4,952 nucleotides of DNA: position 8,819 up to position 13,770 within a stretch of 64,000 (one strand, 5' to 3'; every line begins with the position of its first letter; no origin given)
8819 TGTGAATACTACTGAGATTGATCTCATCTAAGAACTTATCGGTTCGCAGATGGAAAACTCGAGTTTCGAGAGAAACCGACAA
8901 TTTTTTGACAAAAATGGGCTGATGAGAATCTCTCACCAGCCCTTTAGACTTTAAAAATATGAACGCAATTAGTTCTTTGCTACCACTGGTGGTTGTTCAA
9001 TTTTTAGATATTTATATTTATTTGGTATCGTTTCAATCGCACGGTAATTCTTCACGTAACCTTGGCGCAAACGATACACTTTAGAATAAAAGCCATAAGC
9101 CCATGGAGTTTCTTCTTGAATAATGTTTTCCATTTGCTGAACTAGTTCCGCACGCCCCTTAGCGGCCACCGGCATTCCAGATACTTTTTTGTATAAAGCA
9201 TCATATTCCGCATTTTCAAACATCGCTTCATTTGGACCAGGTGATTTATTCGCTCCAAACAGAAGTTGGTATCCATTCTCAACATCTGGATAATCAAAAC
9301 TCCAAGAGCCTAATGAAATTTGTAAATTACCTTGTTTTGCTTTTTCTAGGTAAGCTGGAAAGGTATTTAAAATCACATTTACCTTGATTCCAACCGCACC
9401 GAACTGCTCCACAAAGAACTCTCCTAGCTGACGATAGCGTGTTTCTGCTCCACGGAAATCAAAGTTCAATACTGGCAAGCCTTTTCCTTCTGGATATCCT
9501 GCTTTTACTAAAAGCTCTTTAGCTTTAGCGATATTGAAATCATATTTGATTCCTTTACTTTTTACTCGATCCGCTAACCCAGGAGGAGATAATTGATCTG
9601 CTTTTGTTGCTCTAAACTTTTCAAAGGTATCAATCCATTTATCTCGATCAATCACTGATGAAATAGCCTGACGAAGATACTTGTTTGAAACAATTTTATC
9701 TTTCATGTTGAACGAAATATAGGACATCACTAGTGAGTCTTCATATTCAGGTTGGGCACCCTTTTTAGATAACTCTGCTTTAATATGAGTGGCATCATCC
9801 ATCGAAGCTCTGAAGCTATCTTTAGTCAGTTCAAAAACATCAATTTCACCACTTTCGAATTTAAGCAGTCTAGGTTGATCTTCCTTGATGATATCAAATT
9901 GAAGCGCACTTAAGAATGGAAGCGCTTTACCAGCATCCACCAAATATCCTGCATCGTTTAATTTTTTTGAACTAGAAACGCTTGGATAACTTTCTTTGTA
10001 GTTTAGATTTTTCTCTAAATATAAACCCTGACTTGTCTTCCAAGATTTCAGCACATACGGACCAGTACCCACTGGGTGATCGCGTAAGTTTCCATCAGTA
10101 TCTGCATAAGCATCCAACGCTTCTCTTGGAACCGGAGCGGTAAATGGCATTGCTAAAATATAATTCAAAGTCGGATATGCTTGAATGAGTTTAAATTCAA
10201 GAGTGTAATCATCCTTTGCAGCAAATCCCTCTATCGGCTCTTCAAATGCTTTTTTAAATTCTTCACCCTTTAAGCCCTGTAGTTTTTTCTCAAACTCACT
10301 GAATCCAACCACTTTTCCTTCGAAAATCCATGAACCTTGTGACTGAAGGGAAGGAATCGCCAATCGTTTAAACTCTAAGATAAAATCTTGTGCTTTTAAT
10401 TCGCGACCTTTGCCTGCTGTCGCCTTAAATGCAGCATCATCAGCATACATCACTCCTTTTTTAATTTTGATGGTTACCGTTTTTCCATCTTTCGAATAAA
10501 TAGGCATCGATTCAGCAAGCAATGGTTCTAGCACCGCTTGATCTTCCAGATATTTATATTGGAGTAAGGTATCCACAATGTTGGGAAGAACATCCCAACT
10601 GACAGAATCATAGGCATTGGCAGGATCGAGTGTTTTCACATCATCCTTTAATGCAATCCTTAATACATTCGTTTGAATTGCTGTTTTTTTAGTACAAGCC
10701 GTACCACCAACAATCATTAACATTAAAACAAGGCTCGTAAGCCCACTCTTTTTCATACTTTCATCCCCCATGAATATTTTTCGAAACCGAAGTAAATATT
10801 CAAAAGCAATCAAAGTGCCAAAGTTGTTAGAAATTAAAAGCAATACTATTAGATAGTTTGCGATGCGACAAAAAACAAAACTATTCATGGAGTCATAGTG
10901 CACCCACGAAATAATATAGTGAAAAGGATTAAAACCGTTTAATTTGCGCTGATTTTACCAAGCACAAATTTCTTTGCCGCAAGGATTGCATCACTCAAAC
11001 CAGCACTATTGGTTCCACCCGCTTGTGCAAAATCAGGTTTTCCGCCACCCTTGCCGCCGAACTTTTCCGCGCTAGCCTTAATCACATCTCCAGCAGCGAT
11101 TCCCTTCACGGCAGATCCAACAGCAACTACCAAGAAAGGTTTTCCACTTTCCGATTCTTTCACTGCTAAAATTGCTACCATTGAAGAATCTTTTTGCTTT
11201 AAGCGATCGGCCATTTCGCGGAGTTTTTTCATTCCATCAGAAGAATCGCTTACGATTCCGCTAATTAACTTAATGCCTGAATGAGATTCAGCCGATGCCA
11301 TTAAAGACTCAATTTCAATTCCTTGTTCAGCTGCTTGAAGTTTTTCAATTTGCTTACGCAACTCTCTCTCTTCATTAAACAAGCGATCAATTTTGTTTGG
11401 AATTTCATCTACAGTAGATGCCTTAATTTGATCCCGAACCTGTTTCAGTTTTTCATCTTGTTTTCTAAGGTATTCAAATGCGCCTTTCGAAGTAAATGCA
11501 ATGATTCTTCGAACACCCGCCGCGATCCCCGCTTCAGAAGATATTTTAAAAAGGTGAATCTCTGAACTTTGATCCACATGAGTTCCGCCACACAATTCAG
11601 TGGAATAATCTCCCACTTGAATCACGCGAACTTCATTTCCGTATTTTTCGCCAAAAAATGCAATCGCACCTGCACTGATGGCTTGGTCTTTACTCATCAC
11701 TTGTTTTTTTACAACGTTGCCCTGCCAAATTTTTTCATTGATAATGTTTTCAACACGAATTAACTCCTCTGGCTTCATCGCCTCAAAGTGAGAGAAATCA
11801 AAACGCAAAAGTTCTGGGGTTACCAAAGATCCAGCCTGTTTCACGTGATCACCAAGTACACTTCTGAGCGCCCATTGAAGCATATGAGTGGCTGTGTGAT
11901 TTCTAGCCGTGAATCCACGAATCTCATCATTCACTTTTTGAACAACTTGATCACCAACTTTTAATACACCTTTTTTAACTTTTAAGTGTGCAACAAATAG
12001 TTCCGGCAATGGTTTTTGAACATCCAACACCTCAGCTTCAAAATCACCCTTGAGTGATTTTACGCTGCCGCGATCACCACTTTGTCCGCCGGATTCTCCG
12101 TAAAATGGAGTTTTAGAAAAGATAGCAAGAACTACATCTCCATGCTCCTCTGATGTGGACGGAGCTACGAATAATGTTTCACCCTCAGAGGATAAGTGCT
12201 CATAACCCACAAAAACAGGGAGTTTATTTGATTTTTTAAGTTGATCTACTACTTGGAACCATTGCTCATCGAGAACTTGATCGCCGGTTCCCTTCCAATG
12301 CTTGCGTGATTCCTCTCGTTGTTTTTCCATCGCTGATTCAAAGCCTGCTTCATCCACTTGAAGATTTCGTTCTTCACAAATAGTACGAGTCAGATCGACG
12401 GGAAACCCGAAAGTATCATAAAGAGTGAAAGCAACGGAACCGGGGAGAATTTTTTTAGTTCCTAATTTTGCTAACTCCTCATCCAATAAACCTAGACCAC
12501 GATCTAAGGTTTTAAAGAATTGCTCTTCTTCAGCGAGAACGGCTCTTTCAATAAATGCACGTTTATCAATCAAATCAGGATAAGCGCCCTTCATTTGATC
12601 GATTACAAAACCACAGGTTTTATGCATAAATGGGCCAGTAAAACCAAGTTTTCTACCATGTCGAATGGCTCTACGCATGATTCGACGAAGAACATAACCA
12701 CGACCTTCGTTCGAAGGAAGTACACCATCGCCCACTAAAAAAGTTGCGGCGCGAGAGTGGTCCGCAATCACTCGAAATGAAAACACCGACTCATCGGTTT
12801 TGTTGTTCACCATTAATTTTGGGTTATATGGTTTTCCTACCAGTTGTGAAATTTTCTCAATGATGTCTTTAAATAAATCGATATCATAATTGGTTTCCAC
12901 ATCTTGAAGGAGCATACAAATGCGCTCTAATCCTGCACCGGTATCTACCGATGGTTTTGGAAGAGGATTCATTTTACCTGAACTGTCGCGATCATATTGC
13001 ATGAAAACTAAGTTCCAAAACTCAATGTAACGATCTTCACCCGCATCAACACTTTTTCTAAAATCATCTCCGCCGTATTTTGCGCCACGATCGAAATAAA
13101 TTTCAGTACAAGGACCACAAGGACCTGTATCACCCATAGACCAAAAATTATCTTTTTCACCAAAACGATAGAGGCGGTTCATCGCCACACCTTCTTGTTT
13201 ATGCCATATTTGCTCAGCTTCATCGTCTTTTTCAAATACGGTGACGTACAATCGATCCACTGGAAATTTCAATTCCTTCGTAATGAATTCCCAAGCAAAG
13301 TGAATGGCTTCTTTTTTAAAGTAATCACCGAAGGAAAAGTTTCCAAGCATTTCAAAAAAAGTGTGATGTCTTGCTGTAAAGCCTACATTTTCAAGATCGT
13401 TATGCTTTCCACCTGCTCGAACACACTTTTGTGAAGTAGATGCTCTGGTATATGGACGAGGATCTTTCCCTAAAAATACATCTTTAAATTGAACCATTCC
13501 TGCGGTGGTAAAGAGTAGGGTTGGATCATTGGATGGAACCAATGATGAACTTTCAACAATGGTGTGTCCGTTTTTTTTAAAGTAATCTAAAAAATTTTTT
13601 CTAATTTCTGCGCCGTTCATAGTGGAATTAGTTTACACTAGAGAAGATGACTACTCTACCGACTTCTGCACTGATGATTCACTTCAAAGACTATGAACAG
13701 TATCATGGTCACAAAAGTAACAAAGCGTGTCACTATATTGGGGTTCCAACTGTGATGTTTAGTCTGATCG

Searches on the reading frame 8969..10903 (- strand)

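Call 60: search_protein_families(library=pfam, proteins=[window:8969-10903:-], max_evalue=0.00001)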
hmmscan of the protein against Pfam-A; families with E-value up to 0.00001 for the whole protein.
window:8969-10903:- (644 aa): 1 family
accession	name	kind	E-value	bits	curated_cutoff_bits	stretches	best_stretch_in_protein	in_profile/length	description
PF00496.27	SBP_bac_5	-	9.1e-70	236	32.4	1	125-553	2-365/368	Bacterial extracellular solute-binding proteins, family 5 Middle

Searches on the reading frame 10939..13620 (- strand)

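Call 60: search_protein_families(library=pfam, proteins=[window:10939-13620:-], max_evalue=0.00001)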
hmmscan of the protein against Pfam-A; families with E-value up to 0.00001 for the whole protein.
window:10939-13620:- (893 aa): 3 families
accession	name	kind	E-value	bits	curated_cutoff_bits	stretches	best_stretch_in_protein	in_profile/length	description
PF01411.24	tRNA-synt_2c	-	3.1e-212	706.4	30.3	1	5-566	1-551/552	tRNA synthetases class II (A)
PF07973.19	tRNA_SAD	-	2.3e-15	56.7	24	1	664-706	1-43/44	Threonyl and Alanyl tRNA synthetase second additional domain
PF02272.25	DHHA1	-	7.9e-13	49.2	25.9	1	797-886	15-100/102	DHHA1 domain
